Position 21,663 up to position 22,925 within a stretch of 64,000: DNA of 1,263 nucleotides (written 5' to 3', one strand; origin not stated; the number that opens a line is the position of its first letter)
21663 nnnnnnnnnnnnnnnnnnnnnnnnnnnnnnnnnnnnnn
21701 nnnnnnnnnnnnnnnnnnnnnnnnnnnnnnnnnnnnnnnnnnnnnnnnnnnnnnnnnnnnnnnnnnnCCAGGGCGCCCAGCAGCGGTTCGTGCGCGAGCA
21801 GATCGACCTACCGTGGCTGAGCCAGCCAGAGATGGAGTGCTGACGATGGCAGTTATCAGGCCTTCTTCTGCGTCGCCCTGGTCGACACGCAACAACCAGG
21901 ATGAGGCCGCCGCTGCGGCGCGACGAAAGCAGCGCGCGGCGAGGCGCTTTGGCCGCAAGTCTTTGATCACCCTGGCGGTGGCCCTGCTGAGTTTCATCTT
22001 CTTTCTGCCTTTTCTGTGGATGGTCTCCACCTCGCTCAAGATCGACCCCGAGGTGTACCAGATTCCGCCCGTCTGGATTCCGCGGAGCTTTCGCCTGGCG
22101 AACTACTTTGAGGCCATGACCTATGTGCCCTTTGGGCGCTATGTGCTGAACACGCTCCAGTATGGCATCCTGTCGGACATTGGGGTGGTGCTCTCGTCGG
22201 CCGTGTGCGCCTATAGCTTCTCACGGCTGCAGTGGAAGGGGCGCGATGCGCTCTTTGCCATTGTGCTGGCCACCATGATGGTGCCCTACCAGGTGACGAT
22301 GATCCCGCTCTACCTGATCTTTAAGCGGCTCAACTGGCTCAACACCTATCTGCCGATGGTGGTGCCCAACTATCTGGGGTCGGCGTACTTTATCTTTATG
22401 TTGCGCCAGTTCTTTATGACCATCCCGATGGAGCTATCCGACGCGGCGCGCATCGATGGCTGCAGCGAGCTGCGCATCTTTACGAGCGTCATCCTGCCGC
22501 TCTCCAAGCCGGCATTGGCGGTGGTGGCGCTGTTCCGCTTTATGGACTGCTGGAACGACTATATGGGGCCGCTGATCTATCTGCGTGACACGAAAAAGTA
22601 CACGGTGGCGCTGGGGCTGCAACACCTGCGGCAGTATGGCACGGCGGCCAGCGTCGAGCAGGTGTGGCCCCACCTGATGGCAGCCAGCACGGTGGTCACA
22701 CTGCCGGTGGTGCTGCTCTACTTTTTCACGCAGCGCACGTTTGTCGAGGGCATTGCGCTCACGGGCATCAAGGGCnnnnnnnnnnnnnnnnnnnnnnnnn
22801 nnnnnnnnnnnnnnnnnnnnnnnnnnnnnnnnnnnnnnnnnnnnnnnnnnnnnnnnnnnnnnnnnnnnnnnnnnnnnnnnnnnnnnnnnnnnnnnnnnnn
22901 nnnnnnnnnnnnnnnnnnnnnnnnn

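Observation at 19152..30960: Glucuronoxylan-side-chain utilisation locus: sugar ABC importer, fused two-domain CE15-like esterase, CE7-like esterase, tandem GH4 paralogs, ROK repressor and NagB-family enzyme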

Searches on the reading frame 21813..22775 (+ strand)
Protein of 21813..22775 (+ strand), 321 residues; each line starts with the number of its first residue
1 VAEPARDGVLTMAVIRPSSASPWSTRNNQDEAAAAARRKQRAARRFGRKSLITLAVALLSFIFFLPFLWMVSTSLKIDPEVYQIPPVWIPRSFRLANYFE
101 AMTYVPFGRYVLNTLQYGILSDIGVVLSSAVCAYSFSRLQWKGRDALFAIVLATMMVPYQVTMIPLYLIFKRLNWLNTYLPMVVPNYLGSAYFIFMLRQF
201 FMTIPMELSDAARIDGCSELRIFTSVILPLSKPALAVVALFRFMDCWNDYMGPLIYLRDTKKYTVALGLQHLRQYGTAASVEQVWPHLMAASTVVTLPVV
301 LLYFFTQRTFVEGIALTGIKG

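Call 4: search_protein_families(library=pfam, proteins=[window:21813-22775:+], max_evalue=0.01)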
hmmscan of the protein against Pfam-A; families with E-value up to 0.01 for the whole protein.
window:21813-22775:+ (321 aa): 1 family
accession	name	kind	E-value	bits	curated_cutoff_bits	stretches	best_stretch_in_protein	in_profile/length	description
PF00528.27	BPD_transp_1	-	3.5e-18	66.4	26.4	1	132-310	8-178/184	Binding-protein-dependent transport system inner membrane component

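Call 5: search_protein_families(library=ncbifam, proteins=[window:21813-22775:+], max_evalue=0.001)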
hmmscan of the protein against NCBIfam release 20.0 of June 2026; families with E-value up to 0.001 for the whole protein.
window:21813-22775:+ (321 aa): 10 families
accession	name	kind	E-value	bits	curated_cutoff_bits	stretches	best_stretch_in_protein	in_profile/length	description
NF008210.0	PRK10973.1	equivalog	4.2e-37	128.3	297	1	53-314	17-276/281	sn-glycerol-3-phosphate ABC transporter permease UgpE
NF008231.0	PRK10998.1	equivalog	2.7e-33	115.8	261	1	106-321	80-296/296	maltose ABC transporter permease MalG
NF040932.1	ABC_arch_GlcU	equivalog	1.6e-30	106.7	340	1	49-318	2-268/272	glucose ABC transporter permease GlcU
TIGR01581.1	Mo_ABC_porter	hypoth_equivalog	3.8e-09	36.4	210.3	1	118-249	30-174/225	ABC transporter permease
NF040839.1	tungstate_WtpB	equivalog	3.4e-08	33.4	340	1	125-279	60-225/251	tungstate ABC transporter permease WtpB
NF011624.0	PRK15050.1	equivalog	1.3e-07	31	247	1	201-250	184-233/297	2-aminoethylphosphonate ABC transporter permease subunit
NF007047.0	PRK09500.1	equivalog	1.5e-06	28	326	1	59-244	14-194/257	spermidine/putrescine ABC transporter permease PotC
TIGR02141.1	modB_ABC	equivalog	5.9e-05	22.8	182.6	1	116-243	5-145/208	molybdate ABC transporter permease subunit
NF040931.1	ABC_arch_GlcT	equivalog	0.00027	20.7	360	1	183-254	150-219/278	glucose ABC transporter permease GlcT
NF006939.0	PRK09421.1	equivalog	0.00033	20.1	262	0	194-247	109-162/230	molybdate ABC transporter permease subunit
